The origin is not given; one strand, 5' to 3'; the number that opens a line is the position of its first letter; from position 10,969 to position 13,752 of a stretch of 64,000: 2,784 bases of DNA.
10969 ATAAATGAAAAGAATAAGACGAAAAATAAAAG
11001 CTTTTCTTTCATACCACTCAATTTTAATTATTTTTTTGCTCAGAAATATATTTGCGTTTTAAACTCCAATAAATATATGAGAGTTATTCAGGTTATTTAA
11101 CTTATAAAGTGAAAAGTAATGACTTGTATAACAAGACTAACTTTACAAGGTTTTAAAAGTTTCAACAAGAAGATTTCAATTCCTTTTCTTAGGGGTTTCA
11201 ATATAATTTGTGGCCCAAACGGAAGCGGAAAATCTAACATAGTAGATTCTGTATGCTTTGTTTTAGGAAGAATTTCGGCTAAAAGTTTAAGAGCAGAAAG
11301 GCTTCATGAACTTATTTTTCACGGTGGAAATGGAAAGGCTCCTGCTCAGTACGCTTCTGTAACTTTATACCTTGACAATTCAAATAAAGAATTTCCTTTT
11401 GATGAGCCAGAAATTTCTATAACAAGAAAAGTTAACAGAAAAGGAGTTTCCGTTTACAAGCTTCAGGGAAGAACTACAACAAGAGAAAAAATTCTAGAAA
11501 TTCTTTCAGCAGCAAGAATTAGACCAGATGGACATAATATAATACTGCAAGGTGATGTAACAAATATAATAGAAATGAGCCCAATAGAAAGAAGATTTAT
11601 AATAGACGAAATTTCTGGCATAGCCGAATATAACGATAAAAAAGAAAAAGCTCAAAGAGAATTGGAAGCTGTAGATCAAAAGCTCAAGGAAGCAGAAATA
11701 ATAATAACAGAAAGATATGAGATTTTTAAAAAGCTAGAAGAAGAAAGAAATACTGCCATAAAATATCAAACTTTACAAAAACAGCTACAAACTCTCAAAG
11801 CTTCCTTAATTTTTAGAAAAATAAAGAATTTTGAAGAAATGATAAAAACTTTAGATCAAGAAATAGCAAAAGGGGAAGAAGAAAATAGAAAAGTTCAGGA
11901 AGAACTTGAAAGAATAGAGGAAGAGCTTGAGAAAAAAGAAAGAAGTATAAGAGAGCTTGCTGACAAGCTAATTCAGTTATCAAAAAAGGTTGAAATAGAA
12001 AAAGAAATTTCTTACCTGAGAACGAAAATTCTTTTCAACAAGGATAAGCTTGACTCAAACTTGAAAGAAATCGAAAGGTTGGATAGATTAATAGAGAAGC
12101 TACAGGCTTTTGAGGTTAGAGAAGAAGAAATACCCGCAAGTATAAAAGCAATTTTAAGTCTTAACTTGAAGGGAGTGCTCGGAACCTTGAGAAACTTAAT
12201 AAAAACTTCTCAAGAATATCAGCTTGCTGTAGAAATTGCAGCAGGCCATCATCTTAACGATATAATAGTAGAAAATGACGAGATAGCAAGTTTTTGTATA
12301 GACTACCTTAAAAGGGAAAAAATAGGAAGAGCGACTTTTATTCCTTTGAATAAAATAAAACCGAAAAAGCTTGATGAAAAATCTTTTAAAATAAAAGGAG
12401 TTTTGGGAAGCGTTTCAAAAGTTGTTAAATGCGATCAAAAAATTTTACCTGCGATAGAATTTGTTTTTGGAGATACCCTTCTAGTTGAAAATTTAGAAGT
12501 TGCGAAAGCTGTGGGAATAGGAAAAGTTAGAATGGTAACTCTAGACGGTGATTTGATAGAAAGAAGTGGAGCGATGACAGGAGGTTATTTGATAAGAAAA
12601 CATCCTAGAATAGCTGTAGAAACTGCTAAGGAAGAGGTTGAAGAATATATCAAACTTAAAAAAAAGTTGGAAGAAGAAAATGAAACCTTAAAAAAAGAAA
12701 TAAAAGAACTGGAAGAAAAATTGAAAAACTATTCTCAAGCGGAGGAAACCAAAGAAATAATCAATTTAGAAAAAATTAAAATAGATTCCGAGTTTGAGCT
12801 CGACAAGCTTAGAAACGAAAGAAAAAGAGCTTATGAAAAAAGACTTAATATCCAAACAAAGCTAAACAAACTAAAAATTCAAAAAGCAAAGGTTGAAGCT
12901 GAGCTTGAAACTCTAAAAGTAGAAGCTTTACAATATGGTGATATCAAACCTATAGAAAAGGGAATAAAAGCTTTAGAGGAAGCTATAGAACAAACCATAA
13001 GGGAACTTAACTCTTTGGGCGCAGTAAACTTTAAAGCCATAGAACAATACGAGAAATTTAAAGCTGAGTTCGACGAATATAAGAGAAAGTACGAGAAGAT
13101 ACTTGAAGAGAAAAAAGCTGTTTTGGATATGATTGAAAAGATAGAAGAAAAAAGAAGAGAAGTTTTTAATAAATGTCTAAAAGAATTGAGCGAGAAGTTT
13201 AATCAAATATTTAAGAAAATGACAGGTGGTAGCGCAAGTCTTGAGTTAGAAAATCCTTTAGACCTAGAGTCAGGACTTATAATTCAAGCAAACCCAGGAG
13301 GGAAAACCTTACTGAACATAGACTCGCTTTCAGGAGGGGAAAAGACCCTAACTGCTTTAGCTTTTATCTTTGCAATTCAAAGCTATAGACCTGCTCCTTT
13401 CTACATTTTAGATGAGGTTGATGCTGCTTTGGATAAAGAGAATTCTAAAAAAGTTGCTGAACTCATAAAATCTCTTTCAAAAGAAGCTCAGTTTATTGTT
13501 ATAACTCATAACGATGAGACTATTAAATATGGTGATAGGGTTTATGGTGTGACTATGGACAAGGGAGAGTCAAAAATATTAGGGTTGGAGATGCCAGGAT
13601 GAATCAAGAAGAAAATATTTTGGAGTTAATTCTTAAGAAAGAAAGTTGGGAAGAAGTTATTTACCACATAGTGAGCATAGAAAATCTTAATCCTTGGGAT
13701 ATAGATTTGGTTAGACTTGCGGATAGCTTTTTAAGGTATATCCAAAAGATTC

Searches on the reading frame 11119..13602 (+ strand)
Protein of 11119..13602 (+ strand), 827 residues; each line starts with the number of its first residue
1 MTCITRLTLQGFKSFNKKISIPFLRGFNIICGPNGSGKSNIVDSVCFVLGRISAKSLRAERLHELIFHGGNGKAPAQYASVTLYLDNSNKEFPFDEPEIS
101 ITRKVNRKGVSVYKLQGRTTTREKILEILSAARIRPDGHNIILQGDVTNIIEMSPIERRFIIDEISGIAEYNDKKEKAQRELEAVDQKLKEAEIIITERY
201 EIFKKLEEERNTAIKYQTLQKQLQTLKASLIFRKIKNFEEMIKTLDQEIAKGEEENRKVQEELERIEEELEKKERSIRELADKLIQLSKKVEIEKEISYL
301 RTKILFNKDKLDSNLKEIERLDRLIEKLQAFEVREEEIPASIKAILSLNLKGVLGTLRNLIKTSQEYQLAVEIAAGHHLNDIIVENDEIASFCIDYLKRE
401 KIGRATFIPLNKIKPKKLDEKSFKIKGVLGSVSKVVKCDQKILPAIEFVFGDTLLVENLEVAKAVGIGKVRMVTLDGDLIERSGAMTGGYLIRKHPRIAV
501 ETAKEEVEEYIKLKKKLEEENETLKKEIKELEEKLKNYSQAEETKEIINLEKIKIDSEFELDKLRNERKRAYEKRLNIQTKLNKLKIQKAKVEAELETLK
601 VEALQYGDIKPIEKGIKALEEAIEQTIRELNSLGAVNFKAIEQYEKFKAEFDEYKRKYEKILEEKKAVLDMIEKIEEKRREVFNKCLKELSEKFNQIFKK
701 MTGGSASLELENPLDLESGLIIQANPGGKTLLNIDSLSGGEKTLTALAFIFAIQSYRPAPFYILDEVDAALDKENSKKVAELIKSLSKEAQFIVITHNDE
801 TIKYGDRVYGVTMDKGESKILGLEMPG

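Call 44: search_protein_families(library=pfam, proteins=[window:11119-13602:+], max_evalue=0.00001)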
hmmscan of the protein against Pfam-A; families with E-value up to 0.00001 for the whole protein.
window:11119-13602:+ (827 aa): 4 families
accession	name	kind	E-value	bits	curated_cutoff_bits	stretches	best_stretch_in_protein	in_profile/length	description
PF02463.25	SMC_N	-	1.2e-73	247.6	40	1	4-817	2-218/220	RecF/RecN/SMC N terminal domain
PF06470.18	SMC_hinge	-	3.1e-30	105.4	22.5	1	351-464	2-114/116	SMC proteins Flexible Hinge Domain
PF13476.12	AAA_23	-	1.3e-19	72.1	27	1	6-227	1-197/201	AAA domain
PF13304.12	AAA_21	-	3e-13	51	27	1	631-802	166-303/304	AAA domain, putative AbiEii toxin, Type IV TA system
